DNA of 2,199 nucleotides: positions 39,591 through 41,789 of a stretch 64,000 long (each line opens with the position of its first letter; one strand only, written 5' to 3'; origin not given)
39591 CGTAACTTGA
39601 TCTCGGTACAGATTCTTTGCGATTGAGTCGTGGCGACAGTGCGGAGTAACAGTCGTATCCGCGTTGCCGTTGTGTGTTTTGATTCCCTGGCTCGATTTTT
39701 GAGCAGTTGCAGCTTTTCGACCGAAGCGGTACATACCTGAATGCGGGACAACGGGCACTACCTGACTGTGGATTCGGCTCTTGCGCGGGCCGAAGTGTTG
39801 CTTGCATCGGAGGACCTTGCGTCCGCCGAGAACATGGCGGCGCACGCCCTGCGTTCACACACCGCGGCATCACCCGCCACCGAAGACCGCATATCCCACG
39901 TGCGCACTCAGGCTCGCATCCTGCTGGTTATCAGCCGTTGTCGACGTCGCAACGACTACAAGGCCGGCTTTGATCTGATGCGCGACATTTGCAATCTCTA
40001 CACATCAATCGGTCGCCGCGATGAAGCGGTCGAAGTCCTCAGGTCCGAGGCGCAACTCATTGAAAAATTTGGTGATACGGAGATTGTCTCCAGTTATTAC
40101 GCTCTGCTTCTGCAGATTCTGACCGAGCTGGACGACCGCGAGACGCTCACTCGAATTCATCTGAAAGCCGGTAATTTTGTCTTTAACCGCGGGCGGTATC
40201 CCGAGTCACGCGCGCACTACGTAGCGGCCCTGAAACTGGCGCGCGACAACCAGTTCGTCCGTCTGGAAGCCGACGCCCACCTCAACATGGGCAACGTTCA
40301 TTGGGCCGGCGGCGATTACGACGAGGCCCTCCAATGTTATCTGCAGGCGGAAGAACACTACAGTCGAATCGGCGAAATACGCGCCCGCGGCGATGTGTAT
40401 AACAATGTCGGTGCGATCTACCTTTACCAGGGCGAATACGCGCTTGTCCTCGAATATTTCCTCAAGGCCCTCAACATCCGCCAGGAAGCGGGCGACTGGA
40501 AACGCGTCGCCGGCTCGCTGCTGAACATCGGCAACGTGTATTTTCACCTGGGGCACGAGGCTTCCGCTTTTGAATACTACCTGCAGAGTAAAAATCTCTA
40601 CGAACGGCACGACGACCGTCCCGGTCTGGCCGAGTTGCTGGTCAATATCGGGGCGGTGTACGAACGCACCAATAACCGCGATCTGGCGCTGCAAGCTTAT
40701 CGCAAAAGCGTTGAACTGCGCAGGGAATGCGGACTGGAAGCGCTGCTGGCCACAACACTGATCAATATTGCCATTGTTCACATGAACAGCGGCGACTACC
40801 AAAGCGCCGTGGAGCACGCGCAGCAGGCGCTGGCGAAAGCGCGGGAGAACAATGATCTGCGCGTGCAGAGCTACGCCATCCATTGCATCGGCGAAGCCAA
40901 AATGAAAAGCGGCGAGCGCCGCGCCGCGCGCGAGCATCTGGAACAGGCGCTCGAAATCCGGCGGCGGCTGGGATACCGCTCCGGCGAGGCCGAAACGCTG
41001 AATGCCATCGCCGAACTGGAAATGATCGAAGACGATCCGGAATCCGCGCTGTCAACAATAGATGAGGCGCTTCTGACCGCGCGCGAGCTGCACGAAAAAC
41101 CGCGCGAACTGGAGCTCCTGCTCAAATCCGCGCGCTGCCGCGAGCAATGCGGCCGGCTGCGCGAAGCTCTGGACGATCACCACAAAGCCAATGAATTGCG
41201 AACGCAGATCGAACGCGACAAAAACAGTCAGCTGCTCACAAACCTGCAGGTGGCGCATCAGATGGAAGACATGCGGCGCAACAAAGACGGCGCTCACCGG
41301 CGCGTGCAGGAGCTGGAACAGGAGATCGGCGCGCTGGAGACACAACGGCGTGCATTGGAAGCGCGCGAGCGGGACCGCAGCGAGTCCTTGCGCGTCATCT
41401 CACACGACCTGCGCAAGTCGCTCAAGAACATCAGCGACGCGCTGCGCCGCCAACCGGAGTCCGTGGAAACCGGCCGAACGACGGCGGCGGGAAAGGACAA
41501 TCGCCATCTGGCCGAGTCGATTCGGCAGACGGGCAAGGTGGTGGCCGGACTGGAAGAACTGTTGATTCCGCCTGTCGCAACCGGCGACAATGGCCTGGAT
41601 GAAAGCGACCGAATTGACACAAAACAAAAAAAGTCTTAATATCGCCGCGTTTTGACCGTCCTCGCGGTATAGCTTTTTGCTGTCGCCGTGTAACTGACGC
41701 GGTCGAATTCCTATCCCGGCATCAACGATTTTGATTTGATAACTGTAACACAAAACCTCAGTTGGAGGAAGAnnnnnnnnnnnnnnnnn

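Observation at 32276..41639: Signalling supercluster: HisKA_2 PAS kinase + 1461-aa REC-multiPAS/GAF-kinase + kinase-less TPR-DHp protein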

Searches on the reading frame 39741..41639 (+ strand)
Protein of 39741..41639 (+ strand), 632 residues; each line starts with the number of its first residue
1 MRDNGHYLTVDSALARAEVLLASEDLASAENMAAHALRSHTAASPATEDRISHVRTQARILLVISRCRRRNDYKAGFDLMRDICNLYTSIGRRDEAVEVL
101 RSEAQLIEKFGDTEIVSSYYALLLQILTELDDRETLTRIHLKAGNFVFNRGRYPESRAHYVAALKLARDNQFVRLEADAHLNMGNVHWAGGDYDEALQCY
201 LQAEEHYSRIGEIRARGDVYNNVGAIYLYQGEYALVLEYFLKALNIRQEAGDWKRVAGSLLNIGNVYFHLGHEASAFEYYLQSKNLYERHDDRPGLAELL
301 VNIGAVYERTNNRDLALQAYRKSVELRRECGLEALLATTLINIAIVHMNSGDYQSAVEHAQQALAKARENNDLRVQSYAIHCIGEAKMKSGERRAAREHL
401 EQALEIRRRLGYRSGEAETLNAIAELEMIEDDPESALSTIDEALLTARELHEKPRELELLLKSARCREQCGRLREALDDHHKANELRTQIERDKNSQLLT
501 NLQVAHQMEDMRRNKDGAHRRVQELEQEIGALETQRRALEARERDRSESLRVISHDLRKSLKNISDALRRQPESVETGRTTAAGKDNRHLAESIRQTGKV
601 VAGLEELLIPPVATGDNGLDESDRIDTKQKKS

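Call 6: search_protein_families(library=pfam, proteins=[window:39741-41639:+], max_evalue=0.01)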
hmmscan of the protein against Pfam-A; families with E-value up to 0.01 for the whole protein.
window:39741-41639:+ (632 aa): 18 families
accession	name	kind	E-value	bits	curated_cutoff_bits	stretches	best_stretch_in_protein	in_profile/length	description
PF13424.12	TPR_12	-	6.1e-57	190.2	30.1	8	177-249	3-77/77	Tetratricopeptide repeat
PF00515.34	TPR_1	-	2.1e-31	106.9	27.8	4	177-206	1-30/34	Tetratricopeptide repeat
PF07719.23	TPR_2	-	1.7e-29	99.9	27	4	177-207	1-31/34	Tetratricopeptide repeat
PF13374.12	TPR_10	-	4.2e-23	81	27.5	2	336-369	1-34/42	Tetratricopeptide repeat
PF13181.12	TPR_8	-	7.5e-23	79.1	25.7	2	297-329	1-33/34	Tetratricopeptide repeat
PF13176.12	TPR_7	-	2.3e-18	65.1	27.9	2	339-372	1-34/36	Tetratricopeptide repeat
PF14938.12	SNAP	-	8e-16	58.8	25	1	218-374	36-192/282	Soluble NSF attachment protein, SNAP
PF17874.7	TPR_MalT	-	8.9e-15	55.2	45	3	215-341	38-166/336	MalT-like TPR region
PF13428.12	TPR_14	-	2.2e-10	40.6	23.5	0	178-207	2-31/44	Tetratricopeptide repeat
PF10602.15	RPN7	-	9.8e-10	38.8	29.6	1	163-256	22-112/174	26S proteasome subunit RPN7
PF13174.12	TPR_6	-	5.3e-09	36.6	26.3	0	178-207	1-30/33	Tetratricopeptide repeat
PF13414.12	TPR_11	-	2.8e-08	33.7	26.8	1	147-189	4-40/42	TPR repeat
PF13432.12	TPR_16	-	6.2e-08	33.4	32.7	2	148-204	8-58/65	Tetratricopeptide repeat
PF14559.12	TPR_19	-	1.5e-07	32.1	25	1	350-406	4-54/68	Tetratricopeptide repeat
PF12862.13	ANAPC5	-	6.8e-05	23.3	23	1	335-381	36-82/91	Anaphase-promoting complex subunit 5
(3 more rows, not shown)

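Call 7: search_protein_families(library=ncbifam, proteins=[window:39741-41639:+], max_evalue=0.01)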
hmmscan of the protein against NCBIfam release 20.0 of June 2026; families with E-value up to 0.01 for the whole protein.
window:39741-41639:+ (632 aa): 14 families
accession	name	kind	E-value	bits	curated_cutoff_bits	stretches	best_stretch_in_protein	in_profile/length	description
NF041717.1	HaaA_phane_TPR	equivalog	5.5e-28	97.6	1125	2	190-493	525-829/882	cyclophane-containing RiPP biosynthesis TPR protein HaaT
NF053520.1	HK_Porph_FimS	equivalog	2.6e-25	88.8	600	2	259-464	126-336/618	sensor histidine kinase FimS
NF002725.1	PRK02603.1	equivalog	5.2e-15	55.9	143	4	131-234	29-123/173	photosystem I assembly protein Ycf3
NF053617.1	SARPRegAfsRStmc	equivalog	3.8e-14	51.6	1430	3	161-325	720-884/986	SARP-family global regulator AfsR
NF052312.1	T9SS_PorW_SprE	equivalog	1.7e-11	43.6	250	3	304-457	223-368/716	type IX secretion system periplasmic lipoprotein PorW/SprE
NF047507.1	TPR_BatC_Lepto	exception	2e-11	43.8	175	2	346-407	67-126/214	TPR repeat-containing protein BatC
NF053720.1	NsdA_fam_reg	subfamily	3.1e-11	43.5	75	3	311-378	215-282/432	NsdA family TPR-like regulatory protein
TIGR02795.1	tol_pal_ybgF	equivalog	1.1e-06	29.3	90.1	0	259-322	41-101/119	tol-pal system protein YbgF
TIGR02521.1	type_IV_pilW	equivalog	1.8e-06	27.7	154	2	178-284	66-162/234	type IV pilus biogenesis/stability protein PilW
NF033758.1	gliding_GltE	equivalog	4.2e-06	26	225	0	273-367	62-150/411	adventurous gliding motility TPR repeat lipoprotein GltE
NF033762.1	social_mot_Tgl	equivalog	1.2e-05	24.8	225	0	152-202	81-125/252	social motility TPR repeat lipoprotein Tgl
NF040959.1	MamA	equivalog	7.3e-05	22.3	200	1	290-407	64-169/204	magnetosome protein MamA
NF053779.1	BT3442_fam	equivalog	0.00014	20.8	940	1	180-328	105-253/563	BT3442 family protein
NF033920.0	C39_PA2778_fam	equivalog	0.0019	17.7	150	0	301-366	194-253/255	PA2778 family cysteine peptidase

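Call 11: find_encoding_contigs(protein=window:39741-41639:+, flank=10000, max_places=6)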
Protein window:39741-41639:+ (632 aa): 3 contigs read that carry it; 2 places shown.
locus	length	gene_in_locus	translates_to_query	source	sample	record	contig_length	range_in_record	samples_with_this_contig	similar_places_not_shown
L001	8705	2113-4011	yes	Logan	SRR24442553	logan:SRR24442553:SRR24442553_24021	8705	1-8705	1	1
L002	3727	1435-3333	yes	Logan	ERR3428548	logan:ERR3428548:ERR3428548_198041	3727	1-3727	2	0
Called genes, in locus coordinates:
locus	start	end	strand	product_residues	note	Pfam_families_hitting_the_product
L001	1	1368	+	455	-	?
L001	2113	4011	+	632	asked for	-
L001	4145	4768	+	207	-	PF00160:Pro_isomerase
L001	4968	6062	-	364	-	-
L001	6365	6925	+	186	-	PF04542:Sigma70_r2, PF08281:Sigma70_r4_2, PF04545:Sigma70_r4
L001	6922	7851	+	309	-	-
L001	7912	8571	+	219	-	-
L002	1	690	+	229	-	?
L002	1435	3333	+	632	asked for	-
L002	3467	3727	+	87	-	?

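Call 12: find_homologous_proteins(query=window:39741-41639:+, max_evalue=0.00001)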
Query window:39741-41639:+ (632 aa): 137 proteins with E <= 0.00001 among 8000 candidates; the best 120 are listed.
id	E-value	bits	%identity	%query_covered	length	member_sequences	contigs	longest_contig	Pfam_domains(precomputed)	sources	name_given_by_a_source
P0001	0.0e+0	1195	86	100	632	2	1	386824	PF10602.16,PF13176.13,PF13428.13,PF13374.13,PF14559.13,PF17874.8,PF00515.35,PF13424.13,PF14938.13,PF13432.13,PF13181.13,PF07719.24,PF13174.13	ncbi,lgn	-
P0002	8.2e-87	310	35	87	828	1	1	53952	PF10602.16,PF13176.13,PF24885.2,PF00512.32,PF13428.13,PF13374.13,PF17874.8,PF00515.35,PF13424.13,PF02518.32,PF14938.13,PF13432.13,PF13181.13,PF07719.24,PF13174.13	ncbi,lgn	-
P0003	1.5e-41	161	25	52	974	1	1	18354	PF10602.16,PF13414.13,PF13176.13,PF24885.2,PF13428.13,PF13374.13,PF17874.8,PF00515.35,PF13424.13,PF28559.1,PF14938.13,PF13432.13,PF06580.20,PF13181.13,PF07719.24,PF13174.13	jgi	jgi:tetratricopeptide (TPR) repeat protein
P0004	3.8e-40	156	28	66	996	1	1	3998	PF13414.13,PF13176.13,PF24885.2,PF13428.13,PF12770.13,PF13374.13,PF17874.8,PF00515.35,PF13424.13,PF21033.5,PF14938.13,PF13432.13,PF13181.13,PF07719.24,PF13174.13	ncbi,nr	ncbi:MAG: CHAT domain-containing protein [Pyrinomonadaceae bacterium]|nr:CHAT domain-containing prot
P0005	7.5e-39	152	30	53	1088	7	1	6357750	PF13431.13,PF10952.16,PF13176.13,PF24885.2,PF13428.13,PF12770.13,PF04733.21,PF13374.13,PF14559.13,PF17874.8,PF00515.35,PF13424.13,PF28559.1,PF21033.5,PF14938.13,PF13432.13,PF13181.13,PF07719.24,PF13174.13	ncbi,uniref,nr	ncbi:CHAT domain-containing protein [Oxynema aestuarii]|uniref:Tetratricopeptide repeat protein n=1 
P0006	3.4e-35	140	26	64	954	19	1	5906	PF10602.16,PF12862.14,PF13414.13,PF13176.13,PF24885.2,PF13428.13,PF12770.13,PF13374.13,PF17874.8,PF00515.35,PF13424.13,PF13181.13,PF07719.24,PF13174.13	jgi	jgi:CHAT domain-containing protein/Tfp pilus assembly protein PilF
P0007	7.6e-33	132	30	48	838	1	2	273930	PF17140.11,PF13431.13,PF23914.2,PF13414.13,PF13176.13,PF24885.2,PF13428.13,PF13374.13,PF07721.21,PF14559.13,PF10516.16,PF17874.8,PF00515.35,PF04212.25,PF13424.13,PF14938.13,PF13432.13,PF13181.13,PF12968.14,PF08626.17,PF07228.18,PF07719.24,PF13174.13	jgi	jgi:tetratricopeptide (TPR) repeat protein/serine phosphatase RsbU (regulator of sigma subunit)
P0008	3.4e-32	130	30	55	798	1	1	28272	PF13431.13,PF13414.13,PF13176.13,PF24885.2,PF13428.13,PF13374.13,PF07721.21,PF14559.13,PF10516.16,PF17874.8,PF00515.35,PF13424.13,PF14938.13,PF13432.13,PF13181.13,PF12968.14,PF07228.18,PF07719.24,PF13174.13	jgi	jgi:tetratricopeptide (TPR) repeat protein/serine phosphatase RsbU (regulator of sigma subunit)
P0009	3.6e-32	130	28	53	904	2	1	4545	PF10602.16,PF13431.13,PF13414.13,PF10952.16,PF13176.13,PF24885.2,PF13428.13,PF12770.13,PF13374.13,PF17874.8,PF00515.35,PF04212.25,PF13424.13,PF21033.5,PF14938.13,PF13432.13,PF13181.13,PF08626.17,PF07719.24,PF13174.13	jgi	jgi:CHAT domain-containing protein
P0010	9.5e-31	125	32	45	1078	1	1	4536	PF10602.16,PF03704.24,PF13414.13,PF13176.13,PF00486.35,PF13428.13,PF00931.29,PF13374.13,PF07721.21,PF14559.13,PF10345.16,PF17874.8,PF00515.35,PF13424.13,PF14938.13,PF13432.13,PF13181.13,PF07719.24,PF13174.13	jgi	-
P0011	1.3e-28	118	28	46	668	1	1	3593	PF13176.13,PF24885.2,PF13428.13,PF13374.13,PF14559.13,PF17874.8,PF00515.35,PF13424.13,PF28559.1,PF21033.5,PF14938.13,PF13432.13,PF00211.26,PF13181.13,PF07719.24,PF13174.13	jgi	jgi:class 3 adenylate cyclase/Tfp pilus assembly protein PilF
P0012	3.6e-28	117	28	43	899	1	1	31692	PF17874.8,PF00515.35,PF01381.29,PF13424.13,PF13176.13,PF13181.13,PF13560.13,PF07719.24,PF13374.13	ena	-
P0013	4.4e-25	107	23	64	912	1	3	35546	PF10602.16,PF09976.16,PF23914.2,PF12862.14,PF22703.3,PF13414.13,PF25058.2,PF23300.4,PF13176.13,PF13428.13,PF13374.13,PF14559.13,PF10516.16,PF17874.8,PF00515.35,PF12895.14,PF13424.13,PF21033.5,PF14938.13,PF13432.13,PF13181.13,PF07719.24,PF13174.13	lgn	-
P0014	1.9e-24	104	36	34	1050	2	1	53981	PF03704.24,PF12862.14,PF13414.13,PF13176.13,PF00486.35,PF13401.13,PF13374.13,PF00515.35,PF13424.13,PF13432.13,PF13181.13,PF07719.24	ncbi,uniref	ncbi:tetratricopeptide repeat protein [Catenulispora subtropica]|uniref:Tetratricopeptide repeat pro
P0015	2.8e-23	101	32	34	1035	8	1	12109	PF10602.16,PF13414.13,PF13176.13,PF24885.2,PF13428.13,PF12770.13,PF13374.13,PF14559.13,PF17874.8,PF00515.35,PF12895.14,PF13424.13,PF14938.13,PF13432.13,PF13181.13,PF07719.24,PF13174.13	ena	-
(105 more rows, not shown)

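Call 13: find_encoding_contigs(protein=P0001, flank=10000, max_places=3)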
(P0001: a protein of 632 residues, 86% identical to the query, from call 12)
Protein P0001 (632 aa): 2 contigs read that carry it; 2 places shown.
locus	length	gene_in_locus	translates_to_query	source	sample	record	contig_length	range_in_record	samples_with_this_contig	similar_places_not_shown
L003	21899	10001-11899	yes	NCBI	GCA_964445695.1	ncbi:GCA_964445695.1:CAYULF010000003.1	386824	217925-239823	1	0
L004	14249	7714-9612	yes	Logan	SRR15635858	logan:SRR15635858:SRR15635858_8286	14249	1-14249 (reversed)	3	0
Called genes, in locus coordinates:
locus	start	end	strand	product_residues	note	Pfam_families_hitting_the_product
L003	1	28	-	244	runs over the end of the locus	PF01346:FKBP_N, PF00254:FKBP_C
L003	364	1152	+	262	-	PF00535:Glycos_transf_2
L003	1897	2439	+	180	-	-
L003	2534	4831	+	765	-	PF13426:PAS_9 (faint), PF00989:PAS (weak), PF08448:PAS_4, PF07536:HWE_HK (weak), PF07568:HisKA_2, PF02518:HATPase_c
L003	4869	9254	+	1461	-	PF00072:Response_reg, PF08448:PAS_4, PF08447:PAS_3, PF00989:PAS, PF13188:PAS_8, PF13426:PAS_9, PF00989:PAS, PF08448:PAS_4, +12 more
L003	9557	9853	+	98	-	-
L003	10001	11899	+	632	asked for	PF07719:TPR_2 (faint), PF10602:RPN7 (faint), PF13374:TPR_10 (faint), PF13428:TPR_14 (faint), PF13432:TPR_16 (faint), PF13424:TPR_12, PF14938:SNAP (weak), PF13424:TPR_12, +6 more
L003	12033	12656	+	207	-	PF00160:Pro_isomerase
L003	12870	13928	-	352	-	PF07464:ApoLp-III (faint)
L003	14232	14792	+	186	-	PF04542:Sigma70_r2, PF08281:Sigma70_r4_2, PF04545:Sigma70_r4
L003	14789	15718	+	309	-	-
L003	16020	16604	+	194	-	-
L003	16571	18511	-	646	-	-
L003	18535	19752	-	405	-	-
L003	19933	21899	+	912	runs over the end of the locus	PF13620:CarboxypepD_reg, PF13715:CarbopepD_reg_2, PF07715:Plug, PF00593:TonB_dep_Rec_b-barrel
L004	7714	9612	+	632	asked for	PF07719:TPR_2 (faint), PF10602:RPN7 (faint), PF13374:TPR_10 (faint), PF13428:TPR_14 (faint), PF13432:TPR_16 (faint), PF13424:TPR_12, PF14938:SNAP (weak), PF13424:TPR_12, +6 more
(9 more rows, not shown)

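Call 14: find_encoding_contigs(protein=P0002, flank=10000, max_places=3)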
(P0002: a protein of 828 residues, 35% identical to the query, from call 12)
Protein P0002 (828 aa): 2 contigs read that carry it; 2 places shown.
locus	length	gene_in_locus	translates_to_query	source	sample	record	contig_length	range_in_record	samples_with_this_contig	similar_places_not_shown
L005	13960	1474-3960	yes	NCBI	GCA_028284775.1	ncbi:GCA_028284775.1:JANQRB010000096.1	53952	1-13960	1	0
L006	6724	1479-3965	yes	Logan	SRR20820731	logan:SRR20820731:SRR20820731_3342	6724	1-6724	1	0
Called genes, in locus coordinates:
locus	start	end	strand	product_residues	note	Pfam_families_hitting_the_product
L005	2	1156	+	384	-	?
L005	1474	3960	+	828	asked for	PF13428:TPR_14 (faint), PF13424:TPR_12 (weak), PF00515:TPR_1 (weak), PF13424:TPR_12, PF17874:TPR_MalT, PF13424:TPR_12, PF00512:HisKA, PF02518:HATPase_c, +9 more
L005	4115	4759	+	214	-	PF00160:Pro_isomerase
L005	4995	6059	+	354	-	PF02016:Peptidase_S66, PF17676:Peptidase_S66C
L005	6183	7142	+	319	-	PF01979:Amidohydro_1 (weak), PF04909:Amidohydro_2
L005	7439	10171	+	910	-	PF00989:PAS, PF08448:PAS_4, PF13426:PAS_9, PF08447:PAS_3, PF08447:PAS_3, PF00512:HisKA, PF02518:HATPase_c, PF00072:Response_reg, +2 more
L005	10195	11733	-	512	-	-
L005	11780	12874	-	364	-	PF00724:Oxidored_FMN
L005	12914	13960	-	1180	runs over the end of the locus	PF00932:LTD, PF13290:CHB_HEX_C_1, PF08757:CotH, PF00932:LTD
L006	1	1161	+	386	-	?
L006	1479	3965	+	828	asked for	PF13428:TPR_14 (faint), PF13424:TPR_12 (weak), PF00515:TPR_1 (weak), PF13424:TPR_12, PF17874:TPR_MalT, PF13424:TPR_12, PF00512:HisKA, PF02518:HATPase_c, +9 more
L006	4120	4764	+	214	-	PF00160:Pro_isomerase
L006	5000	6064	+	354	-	PF02016:Peptidase_S66, PF17676:Peptidase_S66C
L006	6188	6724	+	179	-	?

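Call 16: search_protein_families(library=pfam, proteins=[P0002, L005:2-1156:+, L003:1897-2439:+], max_evalue=10)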
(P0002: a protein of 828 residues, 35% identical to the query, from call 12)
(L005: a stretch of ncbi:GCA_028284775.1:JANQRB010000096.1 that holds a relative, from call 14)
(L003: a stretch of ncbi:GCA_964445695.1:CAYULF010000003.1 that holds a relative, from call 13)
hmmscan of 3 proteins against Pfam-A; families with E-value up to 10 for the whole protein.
P0002 (828 aa): 25 families
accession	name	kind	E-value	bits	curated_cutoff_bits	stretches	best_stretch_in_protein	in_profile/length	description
PF13424.12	TPR_12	-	7.8e-56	186.6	30.1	7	396-464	6-77/77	Tetratricopeptide repeat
PF00515.34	TPR_1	-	1.2e-32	110.8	27.8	5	232-264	1-33/34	Tetratricopeptide repeat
PF07719.23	TPR_2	-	3.9e-31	105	27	7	232-263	1-32/34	Tetratricopeptide repeat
PF02518.31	HATPase_c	-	6.5e-28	97.8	26.4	1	696-804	2-108/111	Histidine kinase-, DNA gyrase B-, and HSP90-like ATPase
PF13374.12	TPR_10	-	2.5e-26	91.3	27.5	8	432-466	2-36/42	Tetratricopeptide repeat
PF13181.12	TPR_8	-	3.3e-22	77.1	25.7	5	232-264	1-33/34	Tetratricopeptide repeat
PF13176.12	TPR_7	-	7e-22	76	27.9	6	394-426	1-33/36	Tetratricopeptide repeat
PF14938.12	SNAP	-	4.5e-19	69.4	25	3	253-369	56-172/282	Soluble NSF attachment protein, SNAP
PF00512.31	HisKA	-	6.9e-14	52.1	26.9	1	582-649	2-66/66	His Kinase A (phospho-acceptor) domain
PF10602.15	RPN7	-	7e-12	45.8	29.6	4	315-418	39-139/174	26S proteasome subunit RPN7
PF17874.7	TPR_MalT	-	1e-11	45.1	45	3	219-373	25-182/336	MalT-like TPR region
PF13174.12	TPR_6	-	2.6e-10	40.7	26.3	0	393-418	1-26/33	Tetratricopeptide repeat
PF24885.1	TPR_NPHP3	-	5.9e-08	32.8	100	3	313-425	100-216/239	Nephrocystin-3 TPR domain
PF13428.12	TPR_14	-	4.7e-06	27.2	23.5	2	433-461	2-30/44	Tetratricopeptide repeat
PF13432.12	TPR_16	-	6.3e-06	27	32.7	4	156-215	1-54/65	Tetratricopeptide repeat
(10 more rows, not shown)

L005:2-1156:+ (384 aa): 12 families
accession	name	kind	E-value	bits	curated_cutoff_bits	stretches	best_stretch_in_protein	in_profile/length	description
PF02518.31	HATPase_c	-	9.3e-28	97.3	26.4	1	273-381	2-110/111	Histidine kinase-, DNA gyrase B-, and HSP90-like ATPase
PF00512.31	HisKA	-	8.8e-15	54.9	26.9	1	160-226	2-65/66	His Kinase A (phospho-acceptor) domain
PF00989.32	PAS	-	1e-11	45.2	22.6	1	1-104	8-113/113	PAS fold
PF13426.13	PAS_9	-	1.1e-10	42.1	27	1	4-105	1-102/103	PAS domain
PF08448.16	PAS_4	-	2.8e-06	28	23.1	1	1-108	2-109/110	PAS fold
PF13188.13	PAS_8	-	3.4e-05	24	21.8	1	1-48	8-55/65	PAS domain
PF13581.12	HATPase_c_2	-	0.00026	21.4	27.4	1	250-355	2-109/127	Histidine kinase-like ATPase domain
PF08447.18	PAS_3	-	0.00031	21.4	25.6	1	16-92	2-79/89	PAS fold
PF02601.20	Exonuc_VII_L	-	0.0052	16.7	35.9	1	108-218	179-294/315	Exonuclease VII, large subunit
PF03082.19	MAGSP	-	0.094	12.8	25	1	100-147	150-197/267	Male accessory gland secretory protein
PF12731.12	Mating_N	-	0.098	13.2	21.4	1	154-226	16-87/95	Mating-type protein beta 1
PF14322.12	SusD-like_3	-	0.11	13.2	27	1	119-227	3-104/191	Starch-binding associating with outer membrane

L003:1897-2439:+ (180 aa): 3 families
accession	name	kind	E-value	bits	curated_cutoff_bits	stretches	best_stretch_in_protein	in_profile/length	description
PF00805.28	Pentapeptide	-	1.2e-08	34.8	20.2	3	107-138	2-33/40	Pentapeptide repeats (8 copies)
PF23894.2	LD_SV2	-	3e-05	24.7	29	2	70-135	27-92/92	SV2A/B/C luminal domain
PF13599.13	Pentapeptide_4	-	0.0019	18.6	38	2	49-109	7-67/78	Pentapeptide repeat region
